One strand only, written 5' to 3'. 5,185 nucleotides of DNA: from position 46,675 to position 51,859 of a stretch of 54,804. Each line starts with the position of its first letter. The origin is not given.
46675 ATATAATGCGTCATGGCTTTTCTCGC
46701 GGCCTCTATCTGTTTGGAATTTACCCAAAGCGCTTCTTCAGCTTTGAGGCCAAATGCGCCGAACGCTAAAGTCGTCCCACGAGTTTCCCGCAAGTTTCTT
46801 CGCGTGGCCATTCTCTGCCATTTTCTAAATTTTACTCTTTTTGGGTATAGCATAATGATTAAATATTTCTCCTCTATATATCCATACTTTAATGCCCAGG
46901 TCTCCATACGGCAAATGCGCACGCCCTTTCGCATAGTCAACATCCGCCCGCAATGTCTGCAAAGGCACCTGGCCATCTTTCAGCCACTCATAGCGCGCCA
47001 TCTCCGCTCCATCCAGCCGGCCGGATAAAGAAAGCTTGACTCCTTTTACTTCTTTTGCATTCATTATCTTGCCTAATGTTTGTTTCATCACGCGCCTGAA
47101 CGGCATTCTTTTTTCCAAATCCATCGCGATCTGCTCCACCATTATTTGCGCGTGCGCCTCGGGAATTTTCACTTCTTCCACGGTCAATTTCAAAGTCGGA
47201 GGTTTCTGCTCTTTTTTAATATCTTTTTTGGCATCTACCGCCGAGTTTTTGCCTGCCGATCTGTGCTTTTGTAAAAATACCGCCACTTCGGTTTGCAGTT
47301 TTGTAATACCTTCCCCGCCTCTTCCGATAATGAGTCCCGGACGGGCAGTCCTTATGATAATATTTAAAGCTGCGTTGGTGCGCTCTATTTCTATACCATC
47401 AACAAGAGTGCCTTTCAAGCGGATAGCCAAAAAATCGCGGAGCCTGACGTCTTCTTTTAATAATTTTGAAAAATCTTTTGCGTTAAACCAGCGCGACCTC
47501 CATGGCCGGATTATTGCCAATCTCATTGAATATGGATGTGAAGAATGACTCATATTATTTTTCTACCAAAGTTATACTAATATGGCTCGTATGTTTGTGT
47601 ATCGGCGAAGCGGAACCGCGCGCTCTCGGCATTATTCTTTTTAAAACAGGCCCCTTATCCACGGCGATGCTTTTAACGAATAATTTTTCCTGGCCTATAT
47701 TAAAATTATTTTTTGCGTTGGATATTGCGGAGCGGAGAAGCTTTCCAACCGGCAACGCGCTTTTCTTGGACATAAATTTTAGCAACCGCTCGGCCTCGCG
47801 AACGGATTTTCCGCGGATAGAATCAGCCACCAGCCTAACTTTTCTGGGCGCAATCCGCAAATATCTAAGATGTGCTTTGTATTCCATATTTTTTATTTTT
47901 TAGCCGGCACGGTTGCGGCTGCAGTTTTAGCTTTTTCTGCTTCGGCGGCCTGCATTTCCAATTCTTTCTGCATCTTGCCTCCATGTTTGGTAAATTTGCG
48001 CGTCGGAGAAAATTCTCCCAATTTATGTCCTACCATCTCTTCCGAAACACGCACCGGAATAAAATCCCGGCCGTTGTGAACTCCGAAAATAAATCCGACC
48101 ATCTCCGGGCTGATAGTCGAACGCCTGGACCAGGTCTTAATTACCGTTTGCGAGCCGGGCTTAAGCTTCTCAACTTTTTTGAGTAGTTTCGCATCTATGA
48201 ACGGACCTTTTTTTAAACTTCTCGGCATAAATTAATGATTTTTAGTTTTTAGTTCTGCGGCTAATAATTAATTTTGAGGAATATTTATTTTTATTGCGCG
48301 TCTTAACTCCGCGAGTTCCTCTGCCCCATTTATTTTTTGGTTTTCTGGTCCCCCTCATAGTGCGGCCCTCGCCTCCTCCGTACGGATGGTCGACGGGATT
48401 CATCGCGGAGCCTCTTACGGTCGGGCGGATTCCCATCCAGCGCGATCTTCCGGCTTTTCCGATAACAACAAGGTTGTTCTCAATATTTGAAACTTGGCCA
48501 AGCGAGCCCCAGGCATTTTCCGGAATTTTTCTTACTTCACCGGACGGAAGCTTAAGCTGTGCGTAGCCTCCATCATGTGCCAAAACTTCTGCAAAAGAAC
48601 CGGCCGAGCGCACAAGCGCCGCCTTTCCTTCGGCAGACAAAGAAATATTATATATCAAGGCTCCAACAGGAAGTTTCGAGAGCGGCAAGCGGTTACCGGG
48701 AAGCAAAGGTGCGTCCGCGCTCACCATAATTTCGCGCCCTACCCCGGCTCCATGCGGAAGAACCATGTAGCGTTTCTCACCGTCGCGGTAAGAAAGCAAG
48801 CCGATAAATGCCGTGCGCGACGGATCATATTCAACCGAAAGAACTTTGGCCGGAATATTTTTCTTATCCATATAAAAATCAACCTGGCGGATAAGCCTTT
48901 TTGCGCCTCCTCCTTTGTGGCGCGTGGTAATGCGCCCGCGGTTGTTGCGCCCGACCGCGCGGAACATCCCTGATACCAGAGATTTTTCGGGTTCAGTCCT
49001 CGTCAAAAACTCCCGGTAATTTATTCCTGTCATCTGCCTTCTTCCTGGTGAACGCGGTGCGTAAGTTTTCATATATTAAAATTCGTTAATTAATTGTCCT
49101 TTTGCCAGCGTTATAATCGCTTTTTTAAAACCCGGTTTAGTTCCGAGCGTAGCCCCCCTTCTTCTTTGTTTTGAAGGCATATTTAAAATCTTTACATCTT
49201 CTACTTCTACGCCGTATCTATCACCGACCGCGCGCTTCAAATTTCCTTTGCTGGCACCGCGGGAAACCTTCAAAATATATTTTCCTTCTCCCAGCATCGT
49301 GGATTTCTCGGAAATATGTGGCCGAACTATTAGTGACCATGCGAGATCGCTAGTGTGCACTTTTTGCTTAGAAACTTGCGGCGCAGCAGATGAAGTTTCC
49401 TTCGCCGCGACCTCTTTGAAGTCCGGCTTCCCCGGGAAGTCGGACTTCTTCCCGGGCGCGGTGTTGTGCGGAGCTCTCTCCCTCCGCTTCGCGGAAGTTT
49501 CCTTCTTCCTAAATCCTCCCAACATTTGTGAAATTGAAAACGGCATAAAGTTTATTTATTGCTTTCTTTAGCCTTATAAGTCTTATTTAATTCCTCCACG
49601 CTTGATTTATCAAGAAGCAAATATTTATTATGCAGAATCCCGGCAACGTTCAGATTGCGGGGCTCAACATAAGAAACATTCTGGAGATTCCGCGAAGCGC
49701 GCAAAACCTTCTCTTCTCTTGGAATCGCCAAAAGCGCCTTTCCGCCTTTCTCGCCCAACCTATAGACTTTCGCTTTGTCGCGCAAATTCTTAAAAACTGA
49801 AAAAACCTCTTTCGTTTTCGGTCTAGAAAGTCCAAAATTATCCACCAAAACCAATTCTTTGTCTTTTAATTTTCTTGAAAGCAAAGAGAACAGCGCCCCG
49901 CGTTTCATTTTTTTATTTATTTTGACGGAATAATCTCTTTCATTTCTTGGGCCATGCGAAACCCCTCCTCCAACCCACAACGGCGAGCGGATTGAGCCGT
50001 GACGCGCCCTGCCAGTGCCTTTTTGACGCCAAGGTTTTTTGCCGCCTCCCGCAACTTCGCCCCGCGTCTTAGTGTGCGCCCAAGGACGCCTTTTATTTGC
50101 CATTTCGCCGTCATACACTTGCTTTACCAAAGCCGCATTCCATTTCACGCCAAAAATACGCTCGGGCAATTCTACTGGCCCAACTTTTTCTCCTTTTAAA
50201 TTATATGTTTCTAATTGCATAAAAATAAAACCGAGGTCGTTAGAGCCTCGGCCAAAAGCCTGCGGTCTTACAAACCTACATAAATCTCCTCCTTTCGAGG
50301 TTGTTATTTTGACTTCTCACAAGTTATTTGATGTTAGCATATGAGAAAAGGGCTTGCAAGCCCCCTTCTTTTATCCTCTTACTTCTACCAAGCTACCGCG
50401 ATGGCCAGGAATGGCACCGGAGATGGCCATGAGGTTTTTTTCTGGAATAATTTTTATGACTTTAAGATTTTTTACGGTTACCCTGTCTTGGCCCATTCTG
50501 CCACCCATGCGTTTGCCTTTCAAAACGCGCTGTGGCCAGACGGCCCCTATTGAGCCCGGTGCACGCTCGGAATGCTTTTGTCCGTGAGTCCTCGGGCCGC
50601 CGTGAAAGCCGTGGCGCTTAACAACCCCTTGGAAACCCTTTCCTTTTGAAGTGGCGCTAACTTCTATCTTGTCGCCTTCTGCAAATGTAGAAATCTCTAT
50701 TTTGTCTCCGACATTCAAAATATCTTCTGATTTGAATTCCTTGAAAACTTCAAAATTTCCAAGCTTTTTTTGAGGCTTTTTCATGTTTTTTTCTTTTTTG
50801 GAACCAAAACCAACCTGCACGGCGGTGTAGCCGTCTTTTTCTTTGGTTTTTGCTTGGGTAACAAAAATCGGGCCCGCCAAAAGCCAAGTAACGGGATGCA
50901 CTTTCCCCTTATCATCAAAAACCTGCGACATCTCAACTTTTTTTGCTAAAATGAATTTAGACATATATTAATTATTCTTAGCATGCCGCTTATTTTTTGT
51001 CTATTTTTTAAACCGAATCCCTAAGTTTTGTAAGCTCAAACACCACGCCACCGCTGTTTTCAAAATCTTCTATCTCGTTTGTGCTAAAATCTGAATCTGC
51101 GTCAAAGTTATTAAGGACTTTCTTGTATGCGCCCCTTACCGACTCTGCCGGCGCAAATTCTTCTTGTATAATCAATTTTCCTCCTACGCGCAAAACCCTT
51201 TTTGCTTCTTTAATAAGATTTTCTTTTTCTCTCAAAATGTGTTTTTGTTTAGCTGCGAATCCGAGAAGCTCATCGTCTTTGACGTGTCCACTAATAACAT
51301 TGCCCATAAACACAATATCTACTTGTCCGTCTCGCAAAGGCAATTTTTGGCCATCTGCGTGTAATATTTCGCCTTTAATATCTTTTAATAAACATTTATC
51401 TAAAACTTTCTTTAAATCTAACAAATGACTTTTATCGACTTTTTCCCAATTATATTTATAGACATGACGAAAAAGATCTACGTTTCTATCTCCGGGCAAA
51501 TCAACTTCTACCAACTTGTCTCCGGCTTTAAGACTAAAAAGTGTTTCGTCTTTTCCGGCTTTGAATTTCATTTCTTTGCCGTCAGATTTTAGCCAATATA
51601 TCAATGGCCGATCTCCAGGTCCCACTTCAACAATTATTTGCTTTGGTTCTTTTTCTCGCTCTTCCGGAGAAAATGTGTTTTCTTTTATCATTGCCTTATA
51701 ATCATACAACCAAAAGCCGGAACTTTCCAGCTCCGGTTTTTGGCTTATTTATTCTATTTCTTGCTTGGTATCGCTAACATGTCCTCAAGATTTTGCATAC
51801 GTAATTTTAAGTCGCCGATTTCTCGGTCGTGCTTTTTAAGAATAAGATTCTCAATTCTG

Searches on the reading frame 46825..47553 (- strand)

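Call 58: search_protein_families(library=pfam, proteins=[window:46825-47553:-], max_evalue=0.00001)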
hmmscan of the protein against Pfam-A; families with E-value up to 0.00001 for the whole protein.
window:46825-47553:- (242 aa): 2 families
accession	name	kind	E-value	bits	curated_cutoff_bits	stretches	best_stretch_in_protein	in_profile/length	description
PF00189.25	Ribosomal_S3_C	-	5.8e-31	107.3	34.1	1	142-225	1-83/83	Ribosomal protein S3, C-terminal domain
PF07650.23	KH_2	-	1.4e-11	44.5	22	1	38-129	2-74/78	KH domain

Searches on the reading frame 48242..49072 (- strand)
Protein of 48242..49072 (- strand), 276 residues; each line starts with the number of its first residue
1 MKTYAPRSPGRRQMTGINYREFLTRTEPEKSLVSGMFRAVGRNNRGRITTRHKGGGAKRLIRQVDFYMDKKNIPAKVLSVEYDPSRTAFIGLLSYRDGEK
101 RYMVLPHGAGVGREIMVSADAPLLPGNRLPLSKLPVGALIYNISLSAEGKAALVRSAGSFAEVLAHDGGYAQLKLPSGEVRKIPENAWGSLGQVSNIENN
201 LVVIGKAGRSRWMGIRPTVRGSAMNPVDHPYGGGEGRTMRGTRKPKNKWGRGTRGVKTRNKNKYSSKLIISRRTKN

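Call 58: search_protein_families(library=pfam, proteins=[window:48242-49072:-], max_evalue=0.00001)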
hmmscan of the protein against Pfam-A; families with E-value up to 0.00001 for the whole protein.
window:48242-49072:- (276 aa): 2 families
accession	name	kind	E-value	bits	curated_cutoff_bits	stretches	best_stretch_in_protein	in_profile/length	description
PF03947.24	Ribosomal_L2_C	-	5.1e-46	156.3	33.7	1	125-250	2-126/126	Ribosomal Proteins L2, C-terminal domain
PF00181.30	Ribosomal_L2_N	-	2e-29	101.8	23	1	41-116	1-76/77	Ribosomal Proteins L2, RNA binding N-terminal domain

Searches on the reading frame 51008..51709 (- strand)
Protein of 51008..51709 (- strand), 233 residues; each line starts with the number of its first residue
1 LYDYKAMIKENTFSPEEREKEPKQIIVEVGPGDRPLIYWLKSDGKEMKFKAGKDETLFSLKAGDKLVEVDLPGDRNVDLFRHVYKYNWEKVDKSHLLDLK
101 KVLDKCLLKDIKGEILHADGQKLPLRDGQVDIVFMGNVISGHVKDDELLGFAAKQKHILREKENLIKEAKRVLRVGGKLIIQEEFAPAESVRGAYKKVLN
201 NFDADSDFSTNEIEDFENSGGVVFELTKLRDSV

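Call 58: search_protein_families(library=pfam, proteins=[window:51008-51709:-], max_evalue=0.00001)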
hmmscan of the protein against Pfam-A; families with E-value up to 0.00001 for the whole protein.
window:51008-51709:- (233 aa): 1 family
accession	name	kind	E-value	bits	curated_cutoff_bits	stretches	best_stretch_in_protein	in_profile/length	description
PF08241.18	Methyltransf_11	-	8.6e-08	33.2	21.2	1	101-181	28-95/95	Methyltransferase domain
